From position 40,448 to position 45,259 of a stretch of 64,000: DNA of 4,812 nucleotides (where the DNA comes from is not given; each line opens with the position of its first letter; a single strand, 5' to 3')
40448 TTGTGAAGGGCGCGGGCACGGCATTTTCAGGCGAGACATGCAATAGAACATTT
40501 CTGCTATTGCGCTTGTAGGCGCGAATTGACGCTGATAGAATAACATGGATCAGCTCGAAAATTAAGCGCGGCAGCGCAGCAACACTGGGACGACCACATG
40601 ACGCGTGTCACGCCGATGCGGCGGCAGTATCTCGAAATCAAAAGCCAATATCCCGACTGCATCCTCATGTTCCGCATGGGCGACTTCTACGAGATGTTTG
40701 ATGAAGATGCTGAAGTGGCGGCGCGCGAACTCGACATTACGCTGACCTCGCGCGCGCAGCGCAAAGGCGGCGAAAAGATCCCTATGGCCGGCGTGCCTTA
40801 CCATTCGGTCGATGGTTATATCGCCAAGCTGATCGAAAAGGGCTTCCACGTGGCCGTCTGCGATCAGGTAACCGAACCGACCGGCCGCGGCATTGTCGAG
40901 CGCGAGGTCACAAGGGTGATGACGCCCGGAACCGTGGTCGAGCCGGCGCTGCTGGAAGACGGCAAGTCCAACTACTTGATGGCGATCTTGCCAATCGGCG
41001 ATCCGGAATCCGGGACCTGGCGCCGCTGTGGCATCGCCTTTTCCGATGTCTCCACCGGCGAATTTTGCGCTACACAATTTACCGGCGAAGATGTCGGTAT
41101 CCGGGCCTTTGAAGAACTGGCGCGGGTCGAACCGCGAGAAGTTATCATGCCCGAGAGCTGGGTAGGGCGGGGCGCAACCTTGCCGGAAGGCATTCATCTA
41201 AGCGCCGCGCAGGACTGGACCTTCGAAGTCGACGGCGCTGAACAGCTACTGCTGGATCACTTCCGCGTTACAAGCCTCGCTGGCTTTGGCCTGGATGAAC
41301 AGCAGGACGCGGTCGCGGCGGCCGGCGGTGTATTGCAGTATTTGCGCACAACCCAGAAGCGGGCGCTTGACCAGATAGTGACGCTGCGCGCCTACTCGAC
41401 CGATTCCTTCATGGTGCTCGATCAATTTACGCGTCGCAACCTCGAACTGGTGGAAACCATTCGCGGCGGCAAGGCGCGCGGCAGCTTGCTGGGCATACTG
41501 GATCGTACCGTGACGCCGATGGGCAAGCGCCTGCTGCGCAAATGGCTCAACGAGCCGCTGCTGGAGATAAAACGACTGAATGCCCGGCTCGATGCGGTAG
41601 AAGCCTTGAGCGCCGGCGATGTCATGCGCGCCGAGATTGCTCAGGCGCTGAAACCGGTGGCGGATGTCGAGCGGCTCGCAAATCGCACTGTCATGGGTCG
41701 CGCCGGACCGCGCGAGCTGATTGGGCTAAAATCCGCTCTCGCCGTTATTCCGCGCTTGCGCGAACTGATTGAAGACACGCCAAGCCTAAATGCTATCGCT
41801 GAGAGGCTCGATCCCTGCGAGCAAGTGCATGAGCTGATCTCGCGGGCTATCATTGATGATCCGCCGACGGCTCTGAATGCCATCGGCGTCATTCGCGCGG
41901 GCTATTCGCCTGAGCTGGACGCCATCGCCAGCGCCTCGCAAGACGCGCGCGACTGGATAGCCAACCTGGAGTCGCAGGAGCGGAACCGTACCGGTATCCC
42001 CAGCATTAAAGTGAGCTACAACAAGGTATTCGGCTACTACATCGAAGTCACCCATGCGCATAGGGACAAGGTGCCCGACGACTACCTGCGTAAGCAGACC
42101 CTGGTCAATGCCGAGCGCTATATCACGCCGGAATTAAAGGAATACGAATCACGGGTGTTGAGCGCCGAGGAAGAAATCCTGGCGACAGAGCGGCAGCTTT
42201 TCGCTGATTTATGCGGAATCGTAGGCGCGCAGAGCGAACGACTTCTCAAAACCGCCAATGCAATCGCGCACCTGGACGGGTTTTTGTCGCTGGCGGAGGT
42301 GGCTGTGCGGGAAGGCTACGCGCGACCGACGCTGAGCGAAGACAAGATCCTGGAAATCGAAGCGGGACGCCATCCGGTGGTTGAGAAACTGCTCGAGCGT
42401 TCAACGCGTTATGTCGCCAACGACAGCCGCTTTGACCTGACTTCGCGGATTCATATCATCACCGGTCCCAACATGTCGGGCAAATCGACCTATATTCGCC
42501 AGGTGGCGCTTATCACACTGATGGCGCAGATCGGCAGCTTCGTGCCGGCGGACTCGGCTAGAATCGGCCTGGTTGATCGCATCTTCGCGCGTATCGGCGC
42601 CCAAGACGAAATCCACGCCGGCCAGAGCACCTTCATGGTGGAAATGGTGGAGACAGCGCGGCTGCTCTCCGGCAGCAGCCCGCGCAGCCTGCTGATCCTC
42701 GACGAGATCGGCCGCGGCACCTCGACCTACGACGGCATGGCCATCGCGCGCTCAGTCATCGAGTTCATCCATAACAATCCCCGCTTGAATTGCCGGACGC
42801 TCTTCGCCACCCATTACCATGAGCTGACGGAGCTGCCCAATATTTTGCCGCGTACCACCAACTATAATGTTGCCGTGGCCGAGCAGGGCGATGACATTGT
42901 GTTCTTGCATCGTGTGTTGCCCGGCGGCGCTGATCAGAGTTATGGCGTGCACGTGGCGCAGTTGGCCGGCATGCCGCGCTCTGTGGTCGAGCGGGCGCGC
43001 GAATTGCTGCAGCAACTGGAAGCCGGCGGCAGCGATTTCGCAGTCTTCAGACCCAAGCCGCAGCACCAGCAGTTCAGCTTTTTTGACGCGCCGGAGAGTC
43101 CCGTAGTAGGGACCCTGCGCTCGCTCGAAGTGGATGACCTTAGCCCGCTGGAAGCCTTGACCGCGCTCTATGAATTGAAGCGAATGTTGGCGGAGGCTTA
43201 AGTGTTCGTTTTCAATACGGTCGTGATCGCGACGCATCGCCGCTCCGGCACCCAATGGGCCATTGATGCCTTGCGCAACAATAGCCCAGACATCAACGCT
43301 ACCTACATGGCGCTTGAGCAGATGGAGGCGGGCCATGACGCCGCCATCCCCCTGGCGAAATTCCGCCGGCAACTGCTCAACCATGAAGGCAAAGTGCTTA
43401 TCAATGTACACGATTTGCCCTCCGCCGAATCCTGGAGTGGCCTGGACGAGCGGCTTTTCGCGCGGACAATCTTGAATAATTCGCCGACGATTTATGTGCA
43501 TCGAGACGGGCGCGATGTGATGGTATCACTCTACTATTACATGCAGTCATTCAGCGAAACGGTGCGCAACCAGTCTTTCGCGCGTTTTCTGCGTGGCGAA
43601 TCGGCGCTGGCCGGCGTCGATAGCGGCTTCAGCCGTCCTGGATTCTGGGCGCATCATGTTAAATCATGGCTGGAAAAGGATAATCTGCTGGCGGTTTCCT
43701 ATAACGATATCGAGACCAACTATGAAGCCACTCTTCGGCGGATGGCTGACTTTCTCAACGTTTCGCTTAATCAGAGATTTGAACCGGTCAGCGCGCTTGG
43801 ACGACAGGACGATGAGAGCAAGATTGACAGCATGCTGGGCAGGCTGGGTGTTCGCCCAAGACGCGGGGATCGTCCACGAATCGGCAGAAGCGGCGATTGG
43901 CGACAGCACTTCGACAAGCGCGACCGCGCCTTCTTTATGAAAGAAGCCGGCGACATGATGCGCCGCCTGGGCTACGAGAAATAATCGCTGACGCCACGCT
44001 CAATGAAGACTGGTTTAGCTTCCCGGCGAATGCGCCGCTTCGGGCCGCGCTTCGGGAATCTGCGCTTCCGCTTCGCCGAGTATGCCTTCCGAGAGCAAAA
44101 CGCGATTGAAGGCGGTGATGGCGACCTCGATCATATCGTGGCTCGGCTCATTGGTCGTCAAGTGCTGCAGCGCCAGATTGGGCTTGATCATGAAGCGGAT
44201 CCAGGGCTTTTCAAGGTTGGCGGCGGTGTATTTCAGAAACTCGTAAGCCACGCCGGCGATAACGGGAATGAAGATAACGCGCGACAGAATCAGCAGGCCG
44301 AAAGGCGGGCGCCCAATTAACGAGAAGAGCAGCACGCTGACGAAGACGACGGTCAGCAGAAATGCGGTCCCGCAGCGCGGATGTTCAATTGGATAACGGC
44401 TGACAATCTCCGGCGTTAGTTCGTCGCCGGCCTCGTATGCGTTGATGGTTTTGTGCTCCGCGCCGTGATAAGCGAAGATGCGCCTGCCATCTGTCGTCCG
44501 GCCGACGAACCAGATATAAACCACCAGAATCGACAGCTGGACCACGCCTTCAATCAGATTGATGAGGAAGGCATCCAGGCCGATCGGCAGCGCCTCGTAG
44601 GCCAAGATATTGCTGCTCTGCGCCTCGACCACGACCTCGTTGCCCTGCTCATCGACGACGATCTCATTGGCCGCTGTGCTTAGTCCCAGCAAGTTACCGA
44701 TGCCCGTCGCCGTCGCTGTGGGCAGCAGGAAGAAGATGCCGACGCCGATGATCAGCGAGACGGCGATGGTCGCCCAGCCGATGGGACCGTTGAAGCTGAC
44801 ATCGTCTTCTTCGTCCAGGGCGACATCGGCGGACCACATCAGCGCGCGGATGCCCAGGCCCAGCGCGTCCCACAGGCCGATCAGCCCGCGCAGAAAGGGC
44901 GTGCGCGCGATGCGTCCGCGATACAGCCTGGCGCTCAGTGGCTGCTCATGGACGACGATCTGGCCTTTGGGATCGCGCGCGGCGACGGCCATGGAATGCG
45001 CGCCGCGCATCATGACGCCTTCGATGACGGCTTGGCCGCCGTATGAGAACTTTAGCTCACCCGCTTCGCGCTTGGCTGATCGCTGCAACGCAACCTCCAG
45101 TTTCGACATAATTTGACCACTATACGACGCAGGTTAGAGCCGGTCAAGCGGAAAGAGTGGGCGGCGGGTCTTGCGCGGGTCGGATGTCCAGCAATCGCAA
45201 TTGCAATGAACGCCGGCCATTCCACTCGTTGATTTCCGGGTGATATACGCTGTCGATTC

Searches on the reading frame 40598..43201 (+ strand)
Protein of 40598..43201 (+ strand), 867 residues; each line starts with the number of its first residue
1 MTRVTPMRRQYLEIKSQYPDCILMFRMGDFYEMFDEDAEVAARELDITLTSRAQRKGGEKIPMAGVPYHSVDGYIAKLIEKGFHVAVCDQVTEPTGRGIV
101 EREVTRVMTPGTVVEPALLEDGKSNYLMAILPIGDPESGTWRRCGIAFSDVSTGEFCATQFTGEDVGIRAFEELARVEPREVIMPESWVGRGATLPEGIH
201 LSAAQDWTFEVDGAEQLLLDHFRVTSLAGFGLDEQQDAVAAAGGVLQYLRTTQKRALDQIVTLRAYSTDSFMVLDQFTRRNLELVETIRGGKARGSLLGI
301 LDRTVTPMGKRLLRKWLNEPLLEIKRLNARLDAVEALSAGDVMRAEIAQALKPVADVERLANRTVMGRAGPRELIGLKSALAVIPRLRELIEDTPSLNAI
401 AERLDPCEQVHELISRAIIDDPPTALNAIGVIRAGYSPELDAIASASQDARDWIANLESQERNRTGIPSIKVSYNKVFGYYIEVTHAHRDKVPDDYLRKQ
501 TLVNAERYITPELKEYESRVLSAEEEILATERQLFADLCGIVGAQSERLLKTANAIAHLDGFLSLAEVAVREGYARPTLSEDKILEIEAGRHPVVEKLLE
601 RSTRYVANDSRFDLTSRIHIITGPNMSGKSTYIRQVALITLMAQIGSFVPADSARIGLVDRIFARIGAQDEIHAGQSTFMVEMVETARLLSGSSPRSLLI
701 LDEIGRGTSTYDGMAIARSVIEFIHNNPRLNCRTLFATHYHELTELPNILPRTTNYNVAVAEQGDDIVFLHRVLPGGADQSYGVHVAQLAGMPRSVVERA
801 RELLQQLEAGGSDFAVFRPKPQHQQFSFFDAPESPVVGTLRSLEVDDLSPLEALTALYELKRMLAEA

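Call 9: search_protein_families(library=pfam, proteins=[window:40598-43201:+], max_evalue=0.001)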
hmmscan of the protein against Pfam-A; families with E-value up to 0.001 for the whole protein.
window:40598-43201:+ (867 aa): 5 families
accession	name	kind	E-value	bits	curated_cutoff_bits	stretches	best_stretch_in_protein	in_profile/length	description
PF00488.27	MutS_V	-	6.3e-83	277.8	30.2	1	620-808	2-188/188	MutS domain V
PF05192.23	MutS_III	-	2.5e-50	172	34.1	1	278-566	2-194/194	MutS domain III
PF01624.25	MutS_I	-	7.5e-44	149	20.6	1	5-115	1-111/113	MutS domain I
PF05190.23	MutS_IV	-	6.9e-31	106.8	22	1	435-526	1-92/92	MutS family domain IV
PF05188.22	MutS_II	-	1.2e-21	77.9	25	1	125-260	1-132/133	MutS domain II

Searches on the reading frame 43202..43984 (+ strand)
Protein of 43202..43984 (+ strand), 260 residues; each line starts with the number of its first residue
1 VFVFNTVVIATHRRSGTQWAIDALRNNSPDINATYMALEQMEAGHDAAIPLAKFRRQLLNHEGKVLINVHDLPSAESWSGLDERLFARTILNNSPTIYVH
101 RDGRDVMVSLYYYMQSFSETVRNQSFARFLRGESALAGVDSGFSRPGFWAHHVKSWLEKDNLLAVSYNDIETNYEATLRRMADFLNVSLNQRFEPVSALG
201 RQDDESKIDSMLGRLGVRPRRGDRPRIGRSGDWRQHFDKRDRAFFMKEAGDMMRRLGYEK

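Call 9: search_protein_families(library=pfam, proteins=[window:43202-43984:+], max_evalue=0.001)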
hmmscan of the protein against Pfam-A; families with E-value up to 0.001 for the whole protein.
window:43202-43984:+ (260 aa): 2 families
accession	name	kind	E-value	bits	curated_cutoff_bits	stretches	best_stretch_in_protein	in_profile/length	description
PF00685.33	Sulfotransfer_1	-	6.5e-19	68.8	22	1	6-250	3-248/255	Sulfotransferase domain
PF13469.12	Sulfotransfer_3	-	3e-07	31.4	27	1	89-189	120-214/216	Sulfotransferase family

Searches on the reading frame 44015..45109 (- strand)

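Call 9: search_protein_families(library=pfam, proteins=[window:44015-45109:-], max_evalue=0.001)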
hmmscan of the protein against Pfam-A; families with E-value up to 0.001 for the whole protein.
window:44015-45109:- (364 aa): 1 family
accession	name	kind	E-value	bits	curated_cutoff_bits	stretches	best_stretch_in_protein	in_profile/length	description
PF07136.16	DUF1385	-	3.3e-73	246.2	22.1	1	71-338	2-225/227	Protein of unknown function (DUF1385)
